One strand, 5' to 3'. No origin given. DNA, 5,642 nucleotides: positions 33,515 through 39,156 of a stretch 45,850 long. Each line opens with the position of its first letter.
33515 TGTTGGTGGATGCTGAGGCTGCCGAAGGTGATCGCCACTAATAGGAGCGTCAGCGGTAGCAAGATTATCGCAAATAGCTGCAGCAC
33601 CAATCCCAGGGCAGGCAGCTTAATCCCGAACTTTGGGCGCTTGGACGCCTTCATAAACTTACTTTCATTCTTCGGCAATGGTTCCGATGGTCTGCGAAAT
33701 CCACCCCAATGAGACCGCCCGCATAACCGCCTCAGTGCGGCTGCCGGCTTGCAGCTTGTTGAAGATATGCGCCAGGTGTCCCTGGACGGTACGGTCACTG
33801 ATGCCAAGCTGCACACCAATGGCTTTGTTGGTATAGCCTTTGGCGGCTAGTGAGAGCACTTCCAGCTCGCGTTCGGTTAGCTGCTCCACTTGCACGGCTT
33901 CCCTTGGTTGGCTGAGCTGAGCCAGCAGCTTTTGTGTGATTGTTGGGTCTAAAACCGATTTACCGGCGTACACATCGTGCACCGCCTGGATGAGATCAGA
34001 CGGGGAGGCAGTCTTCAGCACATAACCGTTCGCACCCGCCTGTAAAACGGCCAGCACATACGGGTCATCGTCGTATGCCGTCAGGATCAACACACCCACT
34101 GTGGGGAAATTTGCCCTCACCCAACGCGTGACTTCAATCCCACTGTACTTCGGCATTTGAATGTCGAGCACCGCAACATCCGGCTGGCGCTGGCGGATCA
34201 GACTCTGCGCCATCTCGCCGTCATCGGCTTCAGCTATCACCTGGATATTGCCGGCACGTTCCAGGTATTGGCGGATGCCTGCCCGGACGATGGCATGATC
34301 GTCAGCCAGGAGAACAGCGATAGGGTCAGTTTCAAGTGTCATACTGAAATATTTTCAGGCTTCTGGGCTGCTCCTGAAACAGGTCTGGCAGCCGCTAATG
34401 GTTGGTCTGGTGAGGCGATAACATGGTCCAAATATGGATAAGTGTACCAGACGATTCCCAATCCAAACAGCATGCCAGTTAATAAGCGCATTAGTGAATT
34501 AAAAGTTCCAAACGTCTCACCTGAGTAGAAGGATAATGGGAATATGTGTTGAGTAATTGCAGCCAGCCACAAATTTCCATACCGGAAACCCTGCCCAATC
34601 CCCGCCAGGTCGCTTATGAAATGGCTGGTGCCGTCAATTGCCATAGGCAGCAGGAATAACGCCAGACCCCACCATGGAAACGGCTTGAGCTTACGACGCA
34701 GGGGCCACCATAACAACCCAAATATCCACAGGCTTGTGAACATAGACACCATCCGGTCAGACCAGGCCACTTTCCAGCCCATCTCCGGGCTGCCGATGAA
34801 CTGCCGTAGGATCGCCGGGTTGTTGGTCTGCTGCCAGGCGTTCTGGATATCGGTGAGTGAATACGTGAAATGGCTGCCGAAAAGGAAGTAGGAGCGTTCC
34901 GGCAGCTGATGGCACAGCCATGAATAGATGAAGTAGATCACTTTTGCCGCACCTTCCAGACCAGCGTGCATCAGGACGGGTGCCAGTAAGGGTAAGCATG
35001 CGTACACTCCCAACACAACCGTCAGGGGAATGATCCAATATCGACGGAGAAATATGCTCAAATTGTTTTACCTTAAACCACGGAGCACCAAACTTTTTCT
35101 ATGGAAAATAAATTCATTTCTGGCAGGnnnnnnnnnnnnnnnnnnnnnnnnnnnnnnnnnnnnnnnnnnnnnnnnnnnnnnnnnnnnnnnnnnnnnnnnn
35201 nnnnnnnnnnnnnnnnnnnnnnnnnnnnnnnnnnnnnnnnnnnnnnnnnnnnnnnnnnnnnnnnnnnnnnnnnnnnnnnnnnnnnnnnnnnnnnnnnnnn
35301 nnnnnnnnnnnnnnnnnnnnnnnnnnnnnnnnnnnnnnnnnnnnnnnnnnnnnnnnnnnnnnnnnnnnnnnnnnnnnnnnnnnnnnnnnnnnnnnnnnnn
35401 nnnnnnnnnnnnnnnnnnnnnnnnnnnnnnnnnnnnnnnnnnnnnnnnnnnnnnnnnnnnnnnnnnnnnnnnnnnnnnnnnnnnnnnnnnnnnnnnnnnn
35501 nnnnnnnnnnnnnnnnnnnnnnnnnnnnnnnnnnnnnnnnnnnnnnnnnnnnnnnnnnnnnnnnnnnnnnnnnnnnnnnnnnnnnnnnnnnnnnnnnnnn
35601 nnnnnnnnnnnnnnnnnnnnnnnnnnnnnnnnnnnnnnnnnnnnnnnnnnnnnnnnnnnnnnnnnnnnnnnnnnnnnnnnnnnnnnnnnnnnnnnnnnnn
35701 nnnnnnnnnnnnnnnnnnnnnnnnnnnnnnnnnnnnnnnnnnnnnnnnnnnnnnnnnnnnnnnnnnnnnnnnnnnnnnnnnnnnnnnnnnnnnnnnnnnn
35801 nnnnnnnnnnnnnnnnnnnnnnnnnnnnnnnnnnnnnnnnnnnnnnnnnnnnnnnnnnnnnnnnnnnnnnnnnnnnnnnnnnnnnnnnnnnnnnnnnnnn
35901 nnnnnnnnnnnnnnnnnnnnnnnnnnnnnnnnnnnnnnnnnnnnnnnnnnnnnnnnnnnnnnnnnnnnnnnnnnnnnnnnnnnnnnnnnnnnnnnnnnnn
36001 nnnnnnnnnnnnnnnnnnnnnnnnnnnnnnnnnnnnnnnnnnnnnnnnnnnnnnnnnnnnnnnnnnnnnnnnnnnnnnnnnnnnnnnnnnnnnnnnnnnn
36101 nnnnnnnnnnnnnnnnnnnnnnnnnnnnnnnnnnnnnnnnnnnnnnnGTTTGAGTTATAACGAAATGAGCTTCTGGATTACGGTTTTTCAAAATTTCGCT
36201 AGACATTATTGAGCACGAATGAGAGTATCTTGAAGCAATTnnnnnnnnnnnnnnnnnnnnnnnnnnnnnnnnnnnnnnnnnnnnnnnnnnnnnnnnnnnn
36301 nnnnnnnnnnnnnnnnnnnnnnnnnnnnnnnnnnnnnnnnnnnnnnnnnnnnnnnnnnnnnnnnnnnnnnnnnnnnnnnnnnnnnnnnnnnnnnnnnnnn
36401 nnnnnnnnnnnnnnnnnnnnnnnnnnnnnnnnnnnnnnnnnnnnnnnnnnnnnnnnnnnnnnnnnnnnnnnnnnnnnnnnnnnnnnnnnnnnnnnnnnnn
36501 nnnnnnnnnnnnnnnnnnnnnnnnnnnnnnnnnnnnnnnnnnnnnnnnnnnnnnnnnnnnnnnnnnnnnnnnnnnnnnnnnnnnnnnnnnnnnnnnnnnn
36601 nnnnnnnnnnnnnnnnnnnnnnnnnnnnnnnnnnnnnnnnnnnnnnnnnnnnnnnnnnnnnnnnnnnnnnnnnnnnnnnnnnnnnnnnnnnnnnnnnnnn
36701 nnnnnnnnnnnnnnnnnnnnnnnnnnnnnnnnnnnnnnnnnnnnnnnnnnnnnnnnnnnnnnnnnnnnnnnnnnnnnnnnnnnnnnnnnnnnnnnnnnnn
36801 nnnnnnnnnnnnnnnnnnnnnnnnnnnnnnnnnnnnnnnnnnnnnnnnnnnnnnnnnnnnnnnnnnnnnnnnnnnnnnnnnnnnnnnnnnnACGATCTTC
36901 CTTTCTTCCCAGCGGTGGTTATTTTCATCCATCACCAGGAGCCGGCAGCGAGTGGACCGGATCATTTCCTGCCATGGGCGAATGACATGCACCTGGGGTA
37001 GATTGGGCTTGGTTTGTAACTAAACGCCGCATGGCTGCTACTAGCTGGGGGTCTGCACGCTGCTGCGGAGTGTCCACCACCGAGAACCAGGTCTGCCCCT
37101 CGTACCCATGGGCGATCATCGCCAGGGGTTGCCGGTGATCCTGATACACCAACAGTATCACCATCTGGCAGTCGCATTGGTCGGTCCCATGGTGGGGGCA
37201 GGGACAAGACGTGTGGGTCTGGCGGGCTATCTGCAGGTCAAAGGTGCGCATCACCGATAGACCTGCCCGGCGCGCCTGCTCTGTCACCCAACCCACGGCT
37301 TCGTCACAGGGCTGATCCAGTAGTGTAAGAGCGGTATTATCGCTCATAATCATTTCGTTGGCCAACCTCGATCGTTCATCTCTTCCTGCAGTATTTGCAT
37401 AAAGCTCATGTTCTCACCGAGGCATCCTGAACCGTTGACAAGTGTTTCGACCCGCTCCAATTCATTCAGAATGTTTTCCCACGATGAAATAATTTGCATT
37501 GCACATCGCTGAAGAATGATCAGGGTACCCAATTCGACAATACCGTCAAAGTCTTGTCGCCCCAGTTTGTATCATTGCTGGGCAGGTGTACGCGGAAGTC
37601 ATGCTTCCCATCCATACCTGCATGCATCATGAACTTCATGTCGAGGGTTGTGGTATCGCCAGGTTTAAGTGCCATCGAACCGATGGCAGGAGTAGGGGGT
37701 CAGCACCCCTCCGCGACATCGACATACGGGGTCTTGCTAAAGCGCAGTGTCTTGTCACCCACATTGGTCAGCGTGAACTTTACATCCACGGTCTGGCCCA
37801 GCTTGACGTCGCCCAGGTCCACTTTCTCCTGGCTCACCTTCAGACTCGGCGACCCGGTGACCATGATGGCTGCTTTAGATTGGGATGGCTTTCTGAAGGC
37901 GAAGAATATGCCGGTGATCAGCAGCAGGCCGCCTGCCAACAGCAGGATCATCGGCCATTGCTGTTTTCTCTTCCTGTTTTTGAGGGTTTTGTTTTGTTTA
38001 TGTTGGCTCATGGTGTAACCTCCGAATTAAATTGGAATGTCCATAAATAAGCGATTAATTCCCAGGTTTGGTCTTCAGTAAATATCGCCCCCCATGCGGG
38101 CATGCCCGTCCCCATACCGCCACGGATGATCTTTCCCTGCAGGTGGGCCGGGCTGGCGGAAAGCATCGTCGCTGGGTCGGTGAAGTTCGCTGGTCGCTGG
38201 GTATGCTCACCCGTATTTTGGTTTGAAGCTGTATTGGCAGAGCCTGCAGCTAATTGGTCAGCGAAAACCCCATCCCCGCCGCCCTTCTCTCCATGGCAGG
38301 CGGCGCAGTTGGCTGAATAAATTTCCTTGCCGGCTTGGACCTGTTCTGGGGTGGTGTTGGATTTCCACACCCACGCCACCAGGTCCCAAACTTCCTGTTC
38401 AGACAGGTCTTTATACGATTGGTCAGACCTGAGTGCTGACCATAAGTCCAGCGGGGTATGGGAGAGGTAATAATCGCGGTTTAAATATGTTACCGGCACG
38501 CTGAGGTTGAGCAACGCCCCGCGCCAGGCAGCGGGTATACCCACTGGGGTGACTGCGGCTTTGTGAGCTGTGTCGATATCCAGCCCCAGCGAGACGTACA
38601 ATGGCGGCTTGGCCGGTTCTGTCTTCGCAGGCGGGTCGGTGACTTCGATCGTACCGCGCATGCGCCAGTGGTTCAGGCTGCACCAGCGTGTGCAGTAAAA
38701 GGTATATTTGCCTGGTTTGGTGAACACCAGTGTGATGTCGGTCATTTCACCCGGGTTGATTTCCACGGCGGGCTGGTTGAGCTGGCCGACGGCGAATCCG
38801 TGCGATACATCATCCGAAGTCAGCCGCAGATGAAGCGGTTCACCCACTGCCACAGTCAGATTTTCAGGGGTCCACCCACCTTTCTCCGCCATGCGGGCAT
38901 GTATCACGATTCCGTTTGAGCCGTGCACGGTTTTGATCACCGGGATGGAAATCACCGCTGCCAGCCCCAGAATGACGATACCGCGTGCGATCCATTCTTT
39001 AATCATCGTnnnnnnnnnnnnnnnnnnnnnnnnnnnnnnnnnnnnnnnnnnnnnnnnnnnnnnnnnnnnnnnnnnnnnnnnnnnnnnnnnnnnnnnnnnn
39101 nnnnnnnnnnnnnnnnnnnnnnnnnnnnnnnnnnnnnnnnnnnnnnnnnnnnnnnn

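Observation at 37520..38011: In-frame TGA at the conserved Cys position of a DUF1573 protein, with a SECIS-like hairpin 12 nt downstream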

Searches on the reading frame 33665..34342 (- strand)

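Call 27: search_protein_families(library=pfam, proteins=[window:33665-34342:-], max_evalue=0.001)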
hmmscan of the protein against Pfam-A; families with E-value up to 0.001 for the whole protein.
window:33665-34342:- (225 aa): 6 families
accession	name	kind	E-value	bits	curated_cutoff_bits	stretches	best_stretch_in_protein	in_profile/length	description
PF00072.30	Response_reg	-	1.9e-29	102.5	30.2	1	10-121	1-110/111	Response regulator receiver domain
PF00196.25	GerE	-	9.7e-20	70.4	23.5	1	154-209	2-57/57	Bacterial regulatory proteins, luxR family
PF08281.18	Sigma70_r4_2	-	6.6e-06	26.1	25.7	1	152-193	8-50/54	Sigma-70, region 4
PF04967.18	HTH_10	-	0.00042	20.5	23.1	0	155-197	1-51/53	HTH DNA binding domain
PF04545.22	Sigma70_r4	-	0.00046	20.1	24.1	0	153-198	3-49/50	Sigma-70, region 4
PF13384.12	HTH_23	-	0.00074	19.7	24.6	0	158-187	6-35/50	Homeodomain-like domain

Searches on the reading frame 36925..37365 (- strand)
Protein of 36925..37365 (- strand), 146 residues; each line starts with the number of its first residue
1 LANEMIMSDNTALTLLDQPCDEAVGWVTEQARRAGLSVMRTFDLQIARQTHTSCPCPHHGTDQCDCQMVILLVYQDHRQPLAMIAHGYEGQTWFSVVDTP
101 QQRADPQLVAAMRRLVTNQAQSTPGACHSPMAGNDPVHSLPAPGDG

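Call 6: search_protein_families(library=pfam, proteins=[window:36925-37365:-], max_evalue=0.01)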
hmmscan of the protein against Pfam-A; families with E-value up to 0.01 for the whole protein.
window:36925-37365:- (146 aa): 0 families

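Call 18: search_protein_families(library=ncbifam, proteins=[window:36925-37365:-], max_evalue=0.01)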
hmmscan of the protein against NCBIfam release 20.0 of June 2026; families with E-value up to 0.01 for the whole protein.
window:36925-37365:- (146 aa): 0 families

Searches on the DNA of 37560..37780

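Call 80: search_rna_families(source=window, start=37560, end=37780, threshold=evalue, max_evalue=10, show_alignments=3)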
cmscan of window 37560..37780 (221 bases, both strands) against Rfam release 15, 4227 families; matches with E-value up to 10: 0.
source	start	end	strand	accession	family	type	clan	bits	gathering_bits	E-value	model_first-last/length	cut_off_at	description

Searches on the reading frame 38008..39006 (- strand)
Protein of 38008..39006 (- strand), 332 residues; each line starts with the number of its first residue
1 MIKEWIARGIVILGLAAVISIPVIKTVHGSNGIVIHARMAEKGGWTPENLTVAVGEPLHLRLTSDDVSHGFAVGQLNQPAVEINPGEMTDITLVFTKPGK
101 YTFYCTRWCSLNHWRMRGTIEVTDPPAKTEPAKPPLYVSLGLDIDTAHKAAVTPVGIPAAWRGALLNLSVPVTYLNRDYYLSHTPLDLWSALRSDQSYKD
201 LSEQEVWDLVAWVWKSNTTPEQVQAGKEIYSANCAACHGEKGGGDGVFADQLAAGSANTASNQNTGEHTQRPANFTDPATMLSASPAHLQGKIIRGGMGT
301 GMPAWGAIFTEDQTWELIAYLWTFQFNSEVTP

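Call 6: search_protein_families(library=pfam, proteins=[window:38008-39006:-], max_evalue=0.01)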
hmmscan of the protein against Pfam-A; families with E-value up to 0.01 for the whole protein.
window:38008-39006:- (332 aa): 4 families
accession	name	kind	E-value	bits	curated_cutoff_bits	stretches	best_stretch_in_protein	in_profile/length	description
PF00034.26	Cytochrom_C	-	1.9e-16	61.6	21.3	1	223-323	1-88/90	Cytochrome c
PF13442.11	Cytochrome_CBB3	-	1.6e-12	48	27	1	222-321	2-68/68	Cytochrome C oxidase, cbb3-type, subunit III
PF13473.12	Cupredoxin_1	-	1.6e-06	28.5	27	1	41-106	28-93/104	Cupredoxin-like domain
PF00116.26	COX2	-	3.7e-06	27.3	22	1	49-121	47-118/120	Cytochrome C oxidase subunit II, periplasmic domain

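Call 18: search_protein_families(library=ncbifam, proteins=[window:38008-39006:-], max_evalue=0.01)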
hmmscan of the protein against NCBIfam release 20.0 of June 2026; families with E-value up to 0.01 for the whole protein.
window:38008-39006:- (332 aa): 13 families
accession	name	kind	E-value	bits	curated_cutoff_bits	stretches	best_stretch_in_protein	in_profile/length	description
TIGR04246.1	nitrous_NosZ_Gp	equivalog_domain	1.5e-13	49.9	625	1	41-123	492-577/578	Sec-dependent nitrous-oxide reductase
TIGR02866.1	CoxB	equivalog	2.2e-11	43.7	147.7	1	46-124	116-193/202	cytochrome c oxidase subunit II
TIGR00782.1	ccoP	equivalog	2.4e-11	43.5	179.95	2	200-246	176-226/285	cytochrome-c oxidase, cbb3-type subunit III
NF041074.2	quin_ox_SoxA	equivalog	8.2e-09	35.5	110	1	29-122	57-153/154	proton pump complex quinol oxidase subunit SoxA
TIGR04244.1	nitrous_NosZ_RR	equivalog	2.8e-08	32.8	625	1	64-120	569-624/627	TAT-dependent nitrous-oxide reductase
NF011054.0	PRK14486.1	equivalog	1.8e-07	31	447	1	222-322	214-288/294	putative bifunctional cbb3-type cytochrome c oxidase subunit II/cytochrome c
NF050117.1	aa3_CtaC_Actin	exception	1.5e-06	27.6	250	1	49-124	160-234/244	aa3-type cytochrome oxidase subunit II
NF050122.1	bc1_QcrC_actin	exception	4.8e-05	22.8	200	1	217-247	35-65/253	cytochrome bc1 complex diheme cytochrome c subunit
NF045930.1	Cytc6PetJCyano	equivalog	0.00029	20.7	135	1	215-239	20-44/110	cytochrome c6 PetJ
NF045774.1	cytochro_C551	exception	0.0022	18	118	0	218-241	34-57/110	cytochrome c551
NF040606.1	CytoC_perox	subfamily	0.0023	17.2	150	1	203-282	274-343/524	di-heme-cytochrome C peroxidase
NF052460.1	L-NosZ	equivalog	0.0042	15.7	700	1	65-123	420-479/480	clade III lactonase-type nitrous-oxide reductase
TIGR04494.1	c550_PedF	equivalog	0.0061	16.5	122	0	219-323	47-129/133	cytochrome c-550 PedF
